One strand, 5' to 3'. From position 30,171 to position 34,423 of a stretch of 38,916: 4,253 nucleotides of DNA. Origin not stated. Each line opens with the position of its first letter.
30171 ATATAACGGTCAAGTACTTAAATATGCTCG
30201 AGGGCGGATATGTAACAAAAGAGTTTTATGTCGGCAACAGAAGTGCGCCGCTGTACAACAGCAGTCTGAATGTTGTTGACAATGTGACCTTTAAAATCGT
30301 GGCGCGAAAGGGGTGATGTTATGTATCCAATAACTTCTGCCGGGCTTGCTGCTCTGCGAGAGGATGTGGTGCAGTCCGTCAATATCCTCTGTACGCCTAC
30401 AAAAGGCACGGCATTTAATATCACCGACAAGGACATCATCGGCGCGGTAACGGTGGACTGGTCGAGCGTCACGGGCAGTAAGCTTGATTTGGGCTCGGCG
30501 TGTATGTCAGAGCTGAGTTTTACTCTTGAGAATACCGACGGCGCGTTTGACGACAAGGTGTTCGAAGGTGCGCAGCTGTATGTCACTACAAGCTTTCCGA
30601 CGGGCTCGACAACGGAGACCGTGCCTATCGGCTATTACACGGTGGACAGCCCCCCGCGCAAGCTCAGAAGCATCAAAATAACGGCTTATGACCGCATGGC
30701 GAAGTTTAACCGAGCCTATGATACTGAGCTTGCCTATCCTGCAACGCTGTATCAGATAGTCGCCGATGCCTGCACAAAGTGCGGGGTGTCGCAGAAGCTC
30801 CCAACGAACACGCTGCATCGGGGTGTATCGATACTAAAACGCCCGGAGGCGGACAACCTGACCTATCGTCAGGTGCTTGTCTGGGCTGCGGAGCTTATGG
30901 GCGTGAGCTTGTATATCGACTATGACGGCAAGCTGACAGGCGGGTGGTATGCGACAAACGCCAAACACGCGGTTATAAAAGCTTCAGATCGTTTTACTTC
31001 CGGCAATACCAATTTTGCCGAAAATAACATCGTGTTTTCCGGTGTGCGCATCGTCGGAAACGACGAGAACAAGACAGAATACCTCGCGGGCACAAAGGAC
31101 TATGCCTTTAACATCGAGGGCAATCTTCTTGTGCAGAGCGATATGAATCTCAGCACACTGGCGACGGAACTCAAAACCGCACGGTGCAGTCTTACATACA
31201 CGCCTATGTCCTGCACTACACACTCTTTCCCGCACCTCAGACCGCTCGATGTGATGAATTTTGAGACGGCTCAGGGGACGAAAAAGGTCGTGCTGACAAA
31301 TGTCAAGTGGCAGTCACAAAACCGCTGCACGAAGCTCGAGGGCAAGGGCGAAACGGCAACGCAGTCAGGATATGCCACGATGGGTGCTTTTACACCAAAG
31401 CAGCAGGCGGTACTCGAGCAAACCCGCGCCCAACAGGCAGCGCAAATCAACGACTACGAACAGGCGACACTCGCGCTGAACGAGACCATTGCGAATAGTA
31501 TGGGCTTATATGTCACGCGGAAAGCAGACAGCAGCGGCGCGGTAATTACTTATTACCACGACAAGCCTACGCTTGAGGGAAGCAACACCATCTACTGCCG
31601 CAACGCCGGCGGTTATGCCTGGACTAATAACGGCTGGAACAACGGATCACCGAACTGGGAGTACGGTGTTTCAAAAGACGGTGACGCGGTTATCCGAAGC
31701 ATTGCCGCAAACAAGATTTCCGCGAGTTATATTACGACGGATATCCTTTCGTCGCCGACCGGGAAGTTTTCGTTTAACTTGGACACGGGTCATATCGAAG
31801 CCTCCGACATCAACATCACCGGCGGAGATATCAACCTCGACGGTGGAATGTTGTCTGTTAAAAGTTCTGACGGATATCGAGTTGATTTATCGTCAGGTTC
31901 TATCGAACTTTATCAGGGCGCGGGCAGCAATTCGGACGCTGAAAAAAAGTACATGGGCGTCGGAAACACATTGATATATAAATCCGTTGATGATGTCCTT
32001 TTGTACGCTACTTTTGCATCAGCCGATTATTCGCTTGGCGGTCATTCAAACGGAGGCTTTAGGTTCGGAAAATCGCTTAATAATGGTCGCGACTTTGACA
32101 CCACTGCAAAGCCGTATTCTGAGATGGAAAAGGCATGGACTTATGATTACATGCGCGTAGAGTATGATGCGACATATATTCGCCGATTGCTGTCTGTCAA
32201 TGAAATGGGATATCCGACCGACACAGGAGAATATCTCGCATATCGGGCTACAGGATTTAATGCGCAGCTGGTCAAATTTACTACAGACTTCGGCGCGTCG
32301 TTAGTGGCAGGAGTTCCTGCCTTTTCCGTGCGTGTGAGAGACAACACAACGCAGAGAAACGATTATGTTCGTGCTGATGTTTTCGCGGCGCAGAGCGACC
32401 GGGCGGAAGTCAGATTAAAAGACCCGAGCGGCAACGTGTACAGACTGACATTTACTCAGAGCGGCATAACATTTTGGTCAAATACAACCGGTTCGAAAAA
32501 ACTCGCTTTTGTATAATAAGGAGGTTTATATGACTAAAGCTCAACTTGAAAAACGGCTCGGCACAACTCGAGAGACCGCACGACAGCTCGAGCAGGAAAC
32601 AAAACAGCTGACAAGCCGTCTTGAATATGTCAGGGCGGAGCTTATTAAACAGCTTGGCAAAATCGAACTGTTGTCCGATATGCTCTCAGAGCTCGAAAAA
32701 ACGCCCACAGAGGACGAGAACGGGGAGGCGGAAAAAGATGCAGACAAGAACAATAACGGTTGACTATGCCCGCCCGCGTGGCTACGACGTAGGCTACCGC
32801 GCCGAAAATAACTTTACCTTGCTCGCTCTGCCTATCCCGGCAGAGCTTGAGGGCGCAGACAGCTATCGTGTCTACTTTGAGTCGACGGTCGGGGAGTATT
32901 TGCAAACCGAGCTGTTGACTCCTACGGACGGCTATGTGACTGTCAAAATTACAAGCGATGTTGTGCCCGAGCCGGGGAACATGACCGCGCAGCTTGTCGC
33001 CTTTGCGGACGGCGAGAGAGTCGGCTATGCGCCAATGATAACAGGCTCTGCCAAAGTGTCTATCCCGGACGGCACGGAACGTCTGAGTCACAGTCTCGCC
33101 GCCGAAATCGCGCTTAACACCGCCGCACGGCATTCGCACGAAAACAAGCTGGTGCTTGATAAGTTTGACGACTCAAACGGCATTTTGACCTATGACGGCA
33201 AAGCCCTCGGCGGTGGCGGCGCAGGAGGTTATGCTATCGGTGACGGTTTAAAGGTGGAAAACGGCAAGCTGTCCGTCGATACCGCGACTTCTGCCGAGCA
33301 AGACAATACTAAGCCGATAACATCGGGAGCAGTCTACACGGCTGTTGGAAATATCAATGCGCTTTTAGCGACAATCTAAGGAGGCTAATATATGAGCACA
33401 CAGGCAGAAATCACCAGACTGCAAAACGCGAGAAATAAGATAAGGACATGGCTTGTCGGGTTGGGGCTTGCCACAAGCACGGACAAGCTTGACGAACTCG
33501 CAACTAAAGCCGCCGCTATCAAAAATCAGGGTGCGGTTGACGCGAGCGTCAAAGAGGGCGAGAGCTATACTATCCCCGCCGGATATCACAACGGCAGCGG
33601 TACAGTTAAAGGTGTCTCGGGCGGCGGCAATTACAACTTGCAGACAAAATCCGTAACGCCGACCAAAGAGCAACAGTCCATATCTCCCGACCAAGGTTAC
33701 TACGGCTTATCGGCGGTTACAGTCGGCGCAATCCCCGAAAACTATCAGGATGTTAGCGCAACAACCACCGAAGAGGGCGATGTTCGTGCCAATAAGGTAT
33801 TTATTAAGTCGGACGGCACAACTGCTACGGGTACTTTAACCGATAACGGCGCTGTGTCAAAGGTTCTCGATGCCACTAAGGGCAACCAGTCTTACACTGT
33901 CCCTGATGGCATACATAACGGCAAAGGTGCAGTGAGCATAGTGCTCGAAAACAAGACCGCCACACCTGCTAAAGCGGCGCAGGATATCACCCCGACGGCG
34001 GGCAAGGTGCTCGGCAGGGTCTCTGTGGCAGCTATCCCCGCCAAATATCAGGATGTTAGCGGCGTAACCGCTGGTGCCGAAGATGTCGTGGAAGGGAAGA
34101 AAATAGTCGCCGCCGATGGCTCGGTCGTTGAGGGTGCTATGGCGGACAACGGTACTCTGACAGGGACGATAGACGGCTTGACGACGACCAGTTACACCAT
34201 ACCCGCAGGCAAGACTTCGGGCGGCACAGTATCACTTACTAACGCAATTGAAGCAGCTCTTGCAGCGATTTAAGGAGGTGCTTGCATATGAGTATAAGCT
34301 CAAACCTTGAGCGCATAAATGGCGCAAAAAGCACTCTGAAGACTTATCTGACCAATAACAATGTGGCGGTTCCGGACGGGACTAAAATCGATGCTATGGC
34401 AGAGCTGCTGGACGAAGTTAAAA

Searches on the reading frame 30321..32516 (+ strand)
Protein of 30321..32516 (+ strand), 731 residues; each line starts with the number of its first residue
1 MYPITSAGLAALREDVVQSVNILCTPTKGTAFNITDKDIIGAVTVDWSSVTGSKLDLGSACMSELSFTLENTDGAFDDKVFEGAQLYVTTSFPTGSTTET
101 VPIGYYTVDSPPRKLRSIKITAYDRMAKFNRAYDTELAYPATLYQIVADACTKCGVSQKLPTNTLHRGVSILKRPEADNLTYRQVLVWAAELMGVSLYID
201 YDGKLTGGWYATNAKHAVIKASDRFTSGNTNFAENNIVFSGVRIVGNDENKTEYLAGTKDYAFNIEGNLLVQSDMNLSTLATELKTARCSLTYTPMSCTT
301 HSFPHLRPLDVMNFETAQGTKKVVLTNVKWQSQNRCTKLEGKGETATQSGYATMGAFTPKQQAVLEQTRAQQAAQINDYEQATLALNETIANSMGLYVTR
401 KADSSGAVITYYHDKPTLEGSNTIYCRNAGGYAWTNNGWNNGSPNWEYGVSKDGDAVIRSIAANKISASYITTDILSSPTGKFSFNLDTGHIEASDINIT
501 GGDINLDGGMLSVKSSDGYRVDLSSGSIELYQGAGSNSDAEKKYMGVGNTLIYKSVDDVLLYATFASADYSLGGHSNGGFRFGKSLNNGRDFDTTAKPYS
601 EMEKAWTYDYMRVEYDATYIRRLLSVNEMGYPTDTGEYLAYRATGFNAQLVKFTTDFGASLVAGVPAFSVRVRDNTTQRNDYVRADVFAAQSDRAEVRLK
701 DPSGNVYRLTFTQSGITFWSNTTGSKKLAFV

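Call 3: search_protein_families(library=pfam, proteins=[window:30321-32516:+], max_evalue=0.1)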
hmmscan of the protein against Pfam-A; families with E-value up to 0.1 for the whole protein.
window:30321-32516:+ (731 aa): 0 families

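Call 4: search_protein_families(library=phrogs, proteins=[window:30321-32516:+], max_evalue=0.01)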
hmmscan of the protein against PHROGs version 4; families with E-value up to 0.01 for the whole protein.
window:30321-32516:+ (731 aa): 5 families
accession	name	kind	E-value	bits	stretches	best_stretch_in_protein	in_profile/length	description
phrog_6616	-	tail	8.9e-181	604.2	1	1-532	1-525/991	tail protein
phrog_23052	-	unknown function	7.1e-22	78.7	1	25-329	26-334/613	-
phrog_32308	-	unknown function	3.1e-13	49.7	1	95-332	105-332/709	-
phrog_9680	-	moron, auxiliary metabolic gene and host takeover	4.6e-08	33.4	1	113-383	103-368/471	host range and adsorption protein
phrog_16267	-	unknown function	1.5e-05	23.1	1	54-157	50-148/2299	-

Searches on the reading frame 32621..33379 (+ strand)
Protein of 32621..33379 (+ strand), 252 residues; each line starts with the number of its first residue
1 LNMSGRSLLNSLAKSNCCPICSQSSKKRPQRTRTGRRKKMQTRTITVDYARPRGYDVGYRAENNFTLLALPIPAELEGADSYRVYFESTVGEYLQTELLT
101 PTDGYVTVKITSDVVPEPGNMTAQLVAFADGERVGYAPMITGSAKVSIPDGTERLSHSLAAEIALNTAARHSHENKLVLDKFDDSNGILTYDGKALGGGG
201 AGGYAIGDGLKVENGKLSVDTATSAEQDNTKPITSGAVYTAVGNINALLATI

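Call 3: search_protein_families(library=pfam, proteins=[window:32621-33379:+], max_evalue=0.1)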
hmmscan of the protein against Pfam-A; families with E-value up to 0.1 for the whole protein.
window:32621-33379:+ (252 aa): 0 families

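Call 4: search_protein_families(library=phrogs, proteins=[window:32621-33379:+], max_evalue=0.01)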
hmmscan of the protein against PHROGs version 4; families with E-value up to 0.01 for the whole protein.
window:32621-33379:+ (252 aa): 1 family
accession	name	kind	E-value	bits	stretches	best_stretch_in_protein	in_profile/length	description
phrog_10485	-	unknown function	0.00033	20.1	1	167-210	372-416/788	-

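Call 20: search_protein_families(library=ncbifam, proteins=[window:32621-33376:+], max_evalue=0.01)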
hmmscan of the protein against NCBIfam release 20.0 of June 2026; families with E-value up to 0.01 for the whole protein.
window:32621-33376:+ (252 aa): 0 families

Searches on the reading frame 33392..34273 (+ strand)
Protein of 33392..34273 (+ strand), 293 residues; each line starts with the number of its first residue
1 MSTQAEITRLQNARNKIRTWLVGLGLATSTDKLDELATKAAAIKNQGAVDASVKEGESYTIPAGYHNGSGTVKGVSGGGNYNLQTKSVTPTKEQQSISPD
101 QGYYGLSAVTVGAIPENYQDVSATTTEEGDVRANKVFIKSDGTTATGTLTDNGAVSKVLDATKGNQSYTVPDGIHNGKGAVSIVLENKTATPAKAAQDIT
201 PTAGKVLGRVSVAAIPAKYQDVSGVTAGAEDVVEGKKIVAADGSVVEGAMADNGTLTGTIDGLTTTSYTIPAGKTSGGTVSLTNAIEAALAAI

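Call 3: search_protein_families(library=pfam, proteins=[window:33392-34273:+], max_evalue=0.1)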
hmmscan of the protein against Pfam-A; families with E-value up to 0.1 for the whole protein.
window:33392-34273:+ (293 aa): 0 families

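Call 4: search_protein_families(library=phrogs, proteins=[window:33392-34273:+], max_evalue=0.01)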
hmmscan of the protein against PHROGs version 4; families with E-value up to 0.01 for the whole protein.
window:33392-34273:+ (293 aa): 1 family
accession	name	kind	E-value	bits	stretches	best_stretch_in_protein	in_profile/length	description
phrog_13589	-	unknown function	8.5e-12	44.8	2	125-217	789-878/1042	-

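Call 20: search_protein_families(library=ncbifam, proteins=[window:33392-34270:+], max_evalue=0.01)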
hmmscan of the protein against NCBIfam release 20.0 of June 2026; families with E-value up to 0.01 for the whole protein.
window:33392-34270:+ (293 aa): 0 families
